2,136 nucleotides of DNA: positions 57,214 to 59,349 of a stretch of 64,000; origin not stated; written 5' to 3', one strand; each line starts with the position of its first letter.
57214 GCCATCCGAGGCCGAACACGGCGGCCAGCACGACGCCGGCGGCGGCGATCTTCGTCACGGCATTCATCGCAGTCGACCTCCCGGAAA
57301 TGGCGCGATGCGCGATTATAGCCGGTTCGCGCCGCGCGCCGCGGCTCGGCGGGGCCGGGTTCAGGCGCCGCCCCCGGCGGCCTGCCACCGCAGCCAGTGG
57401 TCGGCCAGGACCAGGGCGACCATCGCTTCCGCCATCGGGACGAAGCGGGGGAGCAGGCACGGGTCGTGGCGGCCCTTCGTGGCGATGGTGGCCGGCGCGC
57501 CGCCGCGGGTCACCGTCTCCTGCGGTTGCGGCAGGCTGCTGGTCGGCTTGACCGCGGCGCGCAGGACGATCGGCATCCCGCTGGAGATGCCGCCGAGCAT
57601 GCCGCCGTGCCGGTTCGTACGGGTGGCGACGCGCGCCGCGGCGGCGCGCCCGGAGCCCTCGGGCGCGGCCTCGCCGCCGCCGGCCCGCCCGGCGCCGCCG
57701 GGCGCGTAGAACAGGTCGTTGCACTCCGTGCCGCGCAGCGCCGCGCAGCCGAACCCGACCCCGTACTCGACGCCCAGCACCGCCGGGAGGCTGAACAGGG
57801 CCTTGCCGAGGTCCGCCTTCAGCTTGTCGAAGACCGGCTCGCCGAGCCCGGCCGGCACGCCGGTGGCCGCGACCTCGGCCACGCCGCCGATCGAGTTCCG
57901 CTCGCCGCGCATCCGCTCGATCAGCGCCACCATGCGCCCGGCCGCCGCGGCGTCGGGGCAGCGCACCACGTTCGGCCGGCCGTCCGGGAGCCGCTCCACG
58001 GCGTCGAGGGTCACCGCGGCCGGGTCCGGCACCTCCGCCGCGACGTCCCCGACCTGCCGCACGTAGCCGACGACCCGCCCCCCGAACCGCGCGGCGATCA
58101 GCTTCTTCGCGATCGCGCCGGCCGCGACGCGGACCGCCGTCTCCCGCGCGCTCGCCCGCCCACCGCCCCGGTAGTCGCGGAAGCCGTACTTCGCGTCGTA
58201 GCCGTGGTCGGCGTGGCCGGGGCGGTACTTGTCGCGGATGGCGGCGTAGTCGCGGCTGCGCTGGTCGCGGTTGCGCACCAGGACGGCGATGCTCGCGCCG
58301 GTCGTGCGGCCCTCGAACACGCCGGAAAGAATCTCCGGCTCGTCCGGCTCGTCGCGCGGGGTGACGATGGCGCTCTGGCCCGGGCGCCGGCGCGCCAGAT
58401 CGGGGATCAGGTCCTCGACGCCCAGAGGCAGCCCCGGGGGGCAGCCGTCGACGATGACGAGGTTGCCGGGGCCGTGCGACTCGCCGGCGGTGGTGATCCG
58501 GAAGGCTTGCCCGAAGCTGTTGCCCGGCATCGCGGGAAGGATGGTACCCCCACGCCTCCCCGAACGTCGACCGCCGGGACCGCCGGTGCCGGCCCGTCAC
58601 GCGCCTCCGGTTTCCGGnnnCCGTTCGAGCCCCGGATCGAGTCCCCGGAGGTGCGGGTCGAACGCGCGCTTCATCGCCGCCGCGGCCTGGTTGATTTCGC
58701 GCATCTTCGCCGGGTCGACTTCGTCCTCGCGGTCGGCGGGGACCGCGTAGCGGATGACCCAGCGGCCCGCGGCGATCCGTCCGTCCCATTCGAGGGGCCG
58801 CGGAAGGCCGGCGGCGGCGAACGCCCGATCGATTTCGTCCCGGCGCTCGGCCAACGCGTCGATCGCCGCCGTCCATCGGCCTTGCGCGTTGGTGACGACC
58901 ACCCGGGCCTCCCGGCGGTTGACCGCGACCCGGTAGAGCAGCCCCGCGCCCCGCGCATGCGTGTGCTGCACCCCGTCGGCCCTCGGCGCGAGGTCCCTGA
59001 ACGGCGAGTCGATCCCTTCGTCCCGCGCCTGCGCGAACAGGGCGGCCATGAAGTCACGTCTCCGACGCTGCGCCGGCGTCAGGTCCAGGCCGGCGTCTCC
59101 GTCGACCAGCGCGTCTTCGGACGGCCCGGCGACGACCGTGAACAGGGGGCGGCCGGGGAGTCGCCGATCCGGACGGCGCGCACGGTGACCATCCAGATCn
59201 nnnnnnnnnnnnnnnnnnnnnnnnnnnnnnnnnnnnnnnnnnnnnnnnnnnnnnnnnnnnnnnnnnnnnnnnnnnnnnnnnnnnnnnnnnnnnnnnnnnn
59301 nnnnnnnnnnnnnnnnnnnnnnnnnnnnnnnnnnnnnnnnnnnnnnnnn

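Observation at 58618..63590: Candidate undescribed cassette B: AAA+ ATPase, PD-(D/E)XK/DUF4268 nuclease, divergent 827-aa 2OG-Fe(II) oxygenase, and a relic of another ATPase copy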

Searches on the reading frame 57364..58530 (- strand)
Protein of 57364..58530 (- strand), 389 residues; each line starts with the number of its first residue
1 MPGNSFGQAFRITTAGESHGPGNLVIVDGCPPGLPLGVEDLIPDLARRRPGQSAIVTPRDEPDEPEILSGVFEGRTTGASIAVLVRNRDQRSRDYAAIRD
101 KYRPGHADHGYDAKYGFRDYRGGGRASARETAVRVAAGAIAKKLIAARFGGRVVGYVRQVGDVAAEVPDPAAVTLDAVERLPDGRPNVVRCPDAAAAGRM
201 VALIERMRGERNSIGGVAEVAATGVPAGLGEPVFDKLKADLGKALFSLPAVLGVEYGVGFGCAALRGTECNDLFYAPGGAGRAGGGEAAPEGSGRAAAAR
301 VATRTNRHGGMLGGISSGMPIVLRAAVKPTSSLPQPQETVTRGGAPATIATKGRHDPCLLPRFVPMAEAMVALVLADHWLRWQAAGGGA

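Call 5: search_protein_families(library=pfam, proteins=[window:57364-58530:-], max_evalue=0.01)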
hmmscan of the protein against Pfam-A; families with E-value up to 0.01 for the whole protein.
window:57364-58530:- (389 aa): 1 family
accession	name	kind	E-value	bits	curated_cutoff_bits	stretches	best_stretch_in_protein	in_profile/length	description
PF01264.26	Chorismate_synt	-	1.6e-125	418.6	27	1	10-380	1-327/327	Chorismate synthase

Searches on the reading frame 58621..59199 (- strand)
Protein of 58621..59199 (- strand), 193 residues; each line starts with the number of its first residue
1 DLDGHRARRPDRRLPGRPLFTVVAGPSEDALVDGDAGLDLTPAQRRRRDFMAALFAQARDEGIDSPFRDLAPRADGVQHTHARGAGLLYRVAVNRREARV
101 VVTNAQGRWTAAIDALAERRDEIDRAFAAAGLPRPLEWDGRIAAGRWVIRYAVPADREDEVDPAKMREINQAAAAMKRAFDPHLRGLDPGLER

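Call 5: search_protein_families(library=pfam, proteins=[window:58621-59199:-], max_evalue=0.01)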
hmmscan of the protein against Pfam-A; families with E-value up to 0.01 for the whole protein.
window:58621-59199:- (193 aa): 0 families

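Call 6: search_protein_families(library=padloc, proteins=[window:58621-59199:-], max_evalue=0.01)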
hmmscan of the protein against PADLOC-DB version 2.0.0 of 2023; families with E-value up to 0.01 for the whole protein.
window:58621-59199:- (193 aa): 2 families
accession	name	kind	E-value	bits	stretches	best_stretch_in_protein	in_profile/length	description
PDLC04914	PDC-S11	-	8e-07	26.5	1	18-185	141-309/314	-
PDLC04911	PDC-S11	-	5.7e-05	20.6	1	18-184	146-312/318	-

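Call 12: search_protein_families(library=ncbifam, proteins=[window:58621-59199:-], max_evalue=0.01)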
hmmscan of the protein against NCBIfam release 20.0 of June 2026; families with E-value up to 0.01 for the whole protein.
window:58621-59199:- (193 aa): 0 families
